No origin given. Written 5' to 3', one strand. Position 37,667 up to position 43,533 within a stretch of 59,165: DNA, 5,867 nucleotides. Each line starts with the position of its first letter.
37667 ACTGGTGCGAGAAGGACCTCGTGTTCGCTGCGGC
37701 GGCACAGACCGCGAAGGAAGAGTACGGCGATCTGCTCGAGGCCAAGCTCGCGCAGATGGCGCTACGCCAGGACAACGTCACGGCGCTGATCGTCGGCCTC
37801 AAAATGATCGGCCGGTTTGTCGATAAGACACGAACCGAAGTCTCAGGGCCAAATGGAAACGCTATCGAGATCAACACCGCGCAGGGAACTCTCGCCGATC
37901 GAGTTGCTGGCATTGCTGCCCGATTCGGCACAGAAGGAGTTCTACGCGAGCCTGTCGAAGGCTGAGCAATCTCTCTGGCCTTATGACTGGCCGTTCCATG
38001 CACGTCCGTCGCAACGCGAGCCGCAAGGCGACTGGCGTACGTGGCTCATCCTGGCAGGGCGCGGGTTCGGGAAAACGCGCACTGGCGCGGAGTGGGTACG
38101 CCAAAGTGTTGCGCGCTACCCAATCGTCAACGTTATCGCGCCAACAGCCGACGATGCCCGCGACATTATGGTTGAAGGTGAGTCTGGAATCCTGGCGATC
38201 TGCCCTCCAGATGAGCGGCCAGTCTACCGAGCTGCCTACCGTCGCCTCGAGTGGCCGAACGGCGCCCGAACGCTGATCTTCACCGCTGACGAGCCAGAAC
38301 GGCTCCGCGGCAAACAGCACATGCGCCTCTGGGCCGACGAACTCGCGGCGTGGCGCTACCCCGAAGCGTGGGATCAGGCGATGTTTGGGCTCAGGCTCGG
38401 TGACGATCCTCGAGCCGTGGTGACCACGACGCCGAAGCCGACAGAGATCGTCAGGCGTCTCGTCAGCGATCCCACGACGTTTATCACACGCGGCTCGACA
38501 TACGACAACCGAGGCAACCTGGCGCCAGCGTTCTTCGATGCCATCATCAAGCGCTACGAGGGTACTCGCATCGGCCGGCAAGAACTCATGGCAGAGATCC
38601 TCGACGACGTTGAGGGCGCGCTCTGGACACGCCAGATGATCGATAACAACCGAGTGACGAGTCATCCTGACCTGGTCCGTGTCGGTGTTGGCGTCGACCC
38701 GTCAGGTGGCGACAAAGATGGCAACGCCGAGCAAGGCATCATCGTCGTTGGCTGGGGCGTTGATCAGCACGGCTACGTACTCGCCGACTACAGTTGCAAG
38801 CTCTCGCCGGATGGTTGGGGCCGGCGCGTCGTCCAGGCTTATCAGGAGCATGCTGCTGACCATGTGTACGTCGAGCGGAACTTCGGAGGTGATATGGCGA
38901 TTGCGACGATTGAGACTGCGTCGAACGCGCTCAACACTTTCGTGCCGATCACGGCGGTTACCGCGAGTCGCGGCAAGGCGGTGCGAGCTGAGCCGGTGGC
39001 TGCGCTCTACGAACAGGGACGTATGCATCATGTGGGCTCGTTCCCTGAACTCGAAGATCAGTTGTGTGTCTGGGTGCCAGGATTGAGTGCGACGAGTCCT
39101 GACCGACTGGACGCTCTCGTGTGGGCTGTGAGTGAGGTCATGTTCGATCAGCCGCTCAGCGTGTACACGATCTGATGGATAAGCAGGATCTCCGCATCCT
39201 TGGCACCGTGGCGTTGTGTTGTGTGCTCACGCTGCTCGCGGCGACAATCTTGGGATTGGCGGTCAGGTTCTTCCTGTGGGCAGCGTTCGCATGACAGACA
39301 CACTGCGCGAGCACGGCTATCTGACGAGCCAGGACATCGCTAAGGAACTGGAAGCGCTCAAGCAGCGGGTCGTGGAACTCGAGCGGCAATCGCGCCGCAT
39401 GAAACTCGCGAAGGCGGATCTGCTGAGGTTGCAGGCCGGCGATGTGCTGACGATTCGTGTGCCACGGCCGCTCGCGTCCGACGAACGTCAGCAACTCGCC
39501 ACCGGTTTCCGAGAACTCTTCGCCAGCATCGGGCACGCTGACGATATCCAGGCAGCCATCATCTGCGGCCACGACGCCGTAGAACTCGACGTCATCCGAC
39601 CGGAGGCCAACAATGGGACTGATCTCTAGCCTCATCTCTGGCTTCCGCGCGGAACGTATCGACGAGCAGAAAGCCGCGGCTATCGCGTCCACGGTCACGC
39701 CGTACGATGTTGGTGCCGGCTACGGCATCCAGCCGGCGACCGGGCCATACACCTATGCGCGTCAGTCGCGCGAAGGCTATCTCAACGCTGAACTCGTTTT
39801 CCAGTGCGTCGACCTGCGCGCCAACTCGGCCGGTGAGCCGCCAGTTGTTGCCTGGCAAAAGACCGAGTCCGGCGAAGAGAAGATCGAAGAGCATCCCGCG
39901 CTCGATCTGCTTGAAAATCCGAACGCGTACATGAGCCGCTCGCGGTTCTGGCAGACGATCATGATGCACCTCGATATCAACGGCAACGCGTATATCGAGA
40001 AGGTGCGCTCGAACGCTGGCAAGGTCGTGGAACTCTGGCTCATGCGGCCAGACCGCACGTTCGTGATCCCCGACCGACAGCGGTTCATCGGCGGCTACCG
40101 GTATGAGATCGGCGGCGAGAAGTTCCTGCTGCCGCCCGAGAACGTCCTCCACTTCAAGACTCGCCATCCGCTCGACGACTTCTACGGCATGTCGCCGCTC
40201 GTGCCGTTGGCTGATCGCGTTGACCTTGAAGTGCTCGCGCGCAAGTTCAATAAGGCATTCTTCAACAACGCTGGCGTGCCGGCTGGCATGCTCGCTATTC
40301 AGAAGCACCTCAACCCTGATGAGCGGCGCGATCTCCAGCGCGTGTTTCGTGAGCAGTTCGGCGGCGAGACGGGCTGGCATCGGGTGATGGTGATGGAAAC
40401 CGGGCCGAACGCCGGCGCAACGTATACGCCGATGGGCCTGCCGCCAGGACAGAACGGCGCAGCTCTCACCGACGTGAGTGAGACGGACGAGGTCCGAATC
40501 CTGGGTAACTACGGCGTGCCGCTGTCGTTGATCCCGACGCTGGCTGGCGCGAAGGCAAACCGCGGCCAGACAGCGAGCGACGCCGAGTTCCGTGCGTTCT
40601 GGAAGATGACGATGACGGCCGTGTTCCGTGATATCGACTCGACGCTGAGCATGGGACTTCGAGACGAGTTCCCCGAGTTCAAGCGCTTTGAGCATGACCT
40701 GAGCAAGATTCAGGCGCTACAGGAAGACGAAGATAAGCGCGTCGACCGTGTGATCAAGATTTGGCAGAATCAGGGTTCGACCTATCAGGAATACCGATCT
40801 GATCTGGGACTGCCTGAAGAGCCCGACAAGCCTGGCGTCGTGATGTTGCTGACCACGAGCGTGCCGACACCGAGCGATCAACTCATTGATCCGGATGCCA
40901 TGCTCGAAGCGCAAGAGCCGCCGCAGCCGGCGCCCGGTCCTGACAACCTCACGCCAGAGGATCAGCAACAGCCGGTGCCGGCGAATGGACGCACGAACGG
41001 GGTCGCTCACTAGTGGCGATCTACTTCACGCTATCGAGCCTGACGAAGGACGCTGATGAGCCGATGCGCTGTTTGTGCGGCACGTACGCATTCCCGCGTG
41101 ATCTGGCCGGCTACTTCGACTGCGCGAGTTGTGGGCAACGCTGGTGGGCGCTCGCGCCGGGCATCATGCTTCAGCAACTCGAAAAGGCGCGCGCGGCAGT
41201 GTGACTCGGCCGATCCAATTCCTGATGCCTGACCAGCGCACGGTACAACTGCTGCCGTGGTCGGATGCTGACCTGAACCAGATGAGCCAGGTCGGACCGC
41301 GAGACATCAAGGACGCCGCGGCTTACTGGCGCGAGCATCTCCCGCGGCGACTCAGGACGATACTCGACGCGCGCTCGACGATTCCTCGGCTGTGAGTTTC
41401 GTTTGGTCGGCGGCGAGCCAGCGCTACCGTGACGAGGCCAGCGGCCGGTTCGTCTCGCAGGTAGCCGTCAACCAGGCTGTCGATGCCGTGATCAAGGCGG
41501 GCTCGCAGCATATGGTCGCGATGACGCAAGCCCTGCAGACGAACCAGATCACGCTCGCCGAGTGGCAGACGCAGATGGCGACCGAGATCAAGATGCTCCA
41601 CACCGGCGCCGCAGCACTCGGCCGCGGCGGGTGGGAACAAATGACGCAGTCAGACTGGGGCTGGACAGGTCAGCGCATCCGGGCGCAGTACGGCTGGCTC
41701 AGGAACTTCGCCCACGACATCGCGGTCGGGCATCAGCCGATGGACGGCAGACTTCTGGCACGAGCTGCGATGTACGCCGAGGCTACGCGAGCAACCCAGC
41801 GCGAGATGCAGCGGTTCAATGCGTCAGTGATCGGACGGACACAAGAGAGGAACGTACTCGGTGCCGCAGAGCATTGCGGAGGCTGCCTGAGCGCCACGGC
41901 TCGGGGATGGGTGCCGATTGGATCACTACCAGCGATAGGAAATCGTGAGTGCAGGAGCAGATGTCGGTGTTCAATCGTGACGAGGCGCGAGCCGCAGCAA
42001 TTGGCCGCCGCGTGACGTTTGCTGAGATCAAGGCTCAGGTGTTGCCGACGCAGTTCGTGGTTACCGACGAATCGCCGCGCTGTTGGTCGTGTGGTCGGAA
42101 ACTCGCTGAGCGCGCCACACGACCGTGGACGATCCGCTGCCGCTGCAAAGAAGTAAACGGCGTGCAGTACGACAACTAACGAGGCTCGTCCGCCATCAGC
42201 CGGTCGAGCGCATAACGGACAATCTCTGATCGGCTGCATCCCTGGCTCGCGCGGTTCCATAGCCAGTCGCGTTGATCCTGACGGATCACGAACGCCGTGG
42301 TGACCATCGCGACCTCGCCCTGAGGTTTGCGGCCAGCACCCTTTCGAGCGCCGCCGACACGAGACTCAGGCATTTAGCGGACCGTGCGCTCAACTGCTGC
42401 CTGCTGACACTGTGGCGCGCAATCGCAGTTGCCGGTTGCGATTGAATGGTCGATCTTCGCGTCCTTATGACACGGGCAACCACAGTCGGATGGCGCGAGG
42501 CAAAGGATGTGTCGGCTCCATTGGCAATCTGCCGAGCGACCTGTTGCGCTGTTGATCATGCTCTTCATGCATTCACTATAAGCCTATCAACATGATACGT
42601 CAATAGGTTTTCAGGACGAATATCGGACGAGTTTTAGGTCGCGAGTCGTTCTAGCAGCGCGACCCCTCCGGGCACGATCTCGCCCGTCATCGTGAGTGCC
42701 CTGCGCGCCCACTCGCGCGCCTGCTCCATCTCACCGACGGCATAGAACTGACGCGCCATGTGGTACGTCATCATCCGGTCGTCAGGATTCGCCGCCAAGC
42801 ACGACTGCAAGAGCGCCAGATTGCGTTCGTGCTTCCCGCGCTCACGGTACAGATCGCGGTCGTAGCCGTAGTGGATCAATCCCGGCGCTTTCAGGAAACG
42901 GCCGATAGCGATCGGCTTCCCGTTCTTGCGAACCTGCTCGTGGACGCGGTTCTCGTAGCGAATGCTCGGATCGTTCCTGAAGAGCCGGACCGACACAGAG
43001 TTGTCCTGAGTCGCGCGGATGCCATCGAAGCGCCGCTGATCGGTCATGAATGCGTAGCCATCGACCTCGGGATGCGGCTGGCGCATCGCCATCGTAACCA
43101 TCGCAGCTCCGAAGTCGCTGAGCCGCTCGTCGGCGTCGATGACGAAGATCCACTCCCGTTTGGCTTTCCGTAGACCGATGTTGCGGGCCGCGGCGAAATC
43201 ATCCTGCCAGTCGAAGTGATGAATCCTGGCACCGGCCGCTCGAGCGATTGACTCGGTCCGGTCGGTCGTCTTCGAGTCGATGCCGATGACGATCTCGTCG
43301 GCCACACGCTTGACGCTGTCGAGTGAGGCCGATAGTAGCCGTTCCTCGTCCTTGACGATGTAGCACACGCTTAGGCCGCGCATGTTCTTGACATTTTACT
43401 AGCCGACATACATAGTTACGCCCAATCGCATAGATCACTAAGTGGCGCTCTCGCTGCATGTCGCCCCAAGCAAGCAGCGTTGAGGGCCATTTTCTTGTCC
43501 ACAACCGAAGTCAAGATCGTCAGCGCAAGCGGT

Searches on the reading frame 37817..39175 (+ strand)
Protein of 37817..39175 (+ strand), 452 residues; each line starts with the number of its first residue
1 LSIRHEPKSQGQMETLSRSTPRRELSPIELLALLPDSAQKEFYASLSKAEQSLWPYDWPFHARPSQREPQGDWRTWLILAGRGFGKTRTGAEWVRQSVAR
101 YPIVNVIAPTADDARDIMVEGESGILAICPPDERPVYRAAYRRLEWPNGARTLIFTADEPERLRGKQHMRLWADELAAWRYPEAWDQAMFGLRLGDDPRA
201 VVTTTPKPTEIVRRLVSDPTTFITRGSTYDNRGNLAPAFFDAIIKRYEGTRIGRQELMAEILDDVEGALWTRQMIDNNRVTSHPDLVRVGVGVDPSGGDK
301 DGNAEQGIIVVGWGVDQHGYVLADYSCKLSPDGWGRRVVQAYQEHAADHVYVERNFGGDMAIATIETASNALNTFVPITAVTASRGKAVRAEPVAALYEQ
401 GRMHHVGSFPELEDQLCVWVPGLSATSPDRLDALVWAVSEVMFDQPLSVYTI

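Call 25: search_protein_families(library=pfam, proteins=[window:37817-39175:+], max_evalue=0.01)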
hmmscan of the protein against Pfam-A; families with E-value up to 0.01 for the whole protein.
window:37817-39175:+ (452 aa): 2 families
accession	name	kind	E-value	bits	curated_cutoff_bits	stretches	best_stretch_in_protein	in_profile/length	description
PF03237.21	Terminase_6N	-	2.7e-24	86.5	22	1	77-275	1-213/215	Terminase large subunit, T4likevirus-type, N-terminal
PF17289.8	Terminase_6C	-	1.7e-12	48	22.6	1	291-439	1-153/155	Terminase RNaseH-like domain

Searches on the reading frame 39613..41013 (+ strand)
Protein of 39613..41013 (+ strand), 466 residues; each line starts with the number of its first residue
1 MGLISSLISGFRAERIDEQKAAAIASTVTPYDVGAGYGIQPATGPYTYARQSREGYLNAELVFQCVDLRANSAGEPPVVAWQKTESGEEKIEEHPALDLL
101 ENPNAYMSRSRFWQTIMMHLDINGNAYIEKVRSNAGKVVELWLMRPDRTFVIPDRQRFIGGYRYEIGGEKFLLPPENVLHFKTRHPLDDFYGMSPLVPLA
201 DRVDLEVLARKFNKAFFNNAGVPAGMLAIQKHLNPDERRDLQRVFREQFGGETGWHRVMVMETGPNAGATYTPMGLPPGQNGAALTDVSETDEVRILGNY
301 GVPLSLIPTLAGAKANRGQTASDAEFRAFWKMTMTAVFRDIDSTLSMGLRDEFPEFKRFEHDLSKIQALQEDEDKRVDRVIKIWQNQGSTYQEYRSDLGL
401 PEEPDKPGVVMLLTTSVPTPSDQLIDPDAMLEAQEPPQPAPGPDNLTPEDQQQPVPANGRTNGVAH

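Call 25: search_protein_families(library=pfam, proteins=[window:39613-41013:+], max_evalue=0.01)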
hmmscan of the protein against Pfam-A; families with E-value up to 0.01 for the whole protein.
window:39613-41013:+ (466 aa): 1 family
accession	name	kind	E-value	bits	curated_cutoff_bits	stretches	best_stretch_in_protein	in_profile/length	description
PF04860.17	Phage_portal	-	9.4e-57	193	39.1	1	62-396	3-318/321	Phage portal protein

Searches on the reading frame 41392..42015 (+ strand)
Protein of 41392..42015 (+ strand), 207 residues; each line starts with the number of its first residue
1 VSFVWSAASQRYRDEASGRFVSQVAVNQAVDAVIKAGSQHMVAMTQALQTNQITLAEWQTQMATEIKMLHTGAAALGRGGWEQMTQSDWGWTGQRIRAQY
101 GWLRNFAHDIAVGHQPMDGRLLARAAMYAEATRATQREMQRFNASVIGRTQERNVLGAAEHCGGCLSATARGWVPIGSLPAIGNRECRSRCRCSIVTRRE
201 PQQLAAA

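Call 26: search_protein_families(library=pfam, proteins=[window:41392-42015:+], max_evalue=0.01)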
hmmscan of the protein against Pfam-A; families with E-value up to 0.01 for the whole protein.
window:41392-42015:+ (207 aa): 0 families

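Call 53: search_protein_families(library=phrogs, proteins=[window:41392-42015:+], max_evalue=0.001)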
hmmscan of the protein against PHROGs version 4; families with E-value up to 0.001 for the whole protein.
window:41392-42015:+ (207 aa): 1 family
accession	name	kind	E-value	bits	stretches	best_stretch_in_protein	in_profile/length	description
phrog_24776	-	unknown function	3.5e-47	162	1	3-196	8-202/218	-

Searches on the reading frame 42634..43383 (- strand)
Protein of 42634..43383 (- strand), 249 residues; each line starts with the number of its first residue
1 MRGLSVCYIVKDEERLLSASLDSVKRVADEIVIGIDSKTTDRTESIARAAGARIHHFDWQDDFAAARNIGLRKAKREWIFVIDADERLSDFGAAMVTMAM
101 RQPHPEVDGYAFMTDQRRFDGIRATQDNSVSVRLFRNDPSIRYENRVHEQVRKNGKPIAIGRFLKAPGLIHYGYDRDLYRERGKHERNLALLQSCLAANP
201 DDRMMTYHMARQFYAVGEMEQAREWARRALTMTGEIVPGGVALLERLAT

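Call 25: search_protein_families(library=pfam, proteins=[window:42634-43383:-], max_evalue=0.01)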
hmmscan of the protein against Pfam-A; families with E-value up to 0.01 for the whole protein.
window:42634-43383:- (249 aa): 4 families
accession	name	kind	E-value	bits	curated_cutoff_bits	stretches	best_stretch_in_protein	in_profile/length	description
PF00535.33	Glycos_transf_2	-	1e-13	52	23.3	1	5-90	1-93/168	Glycosyl transferase family 2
PF13704.12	Glyco_tranf_2_4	-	0.0018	19.2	27.5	0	11-86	1-82/98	Glycosyl transferase family 2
PF13432.12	TPR_16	-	0.0027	18.5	32.7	1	178-231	6-59/65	Tetratricopeptide repeat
PF13428.12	TPR_14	-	0.0079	17.2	23.5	0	207-232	5-30/44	Tetratricopeptide repeat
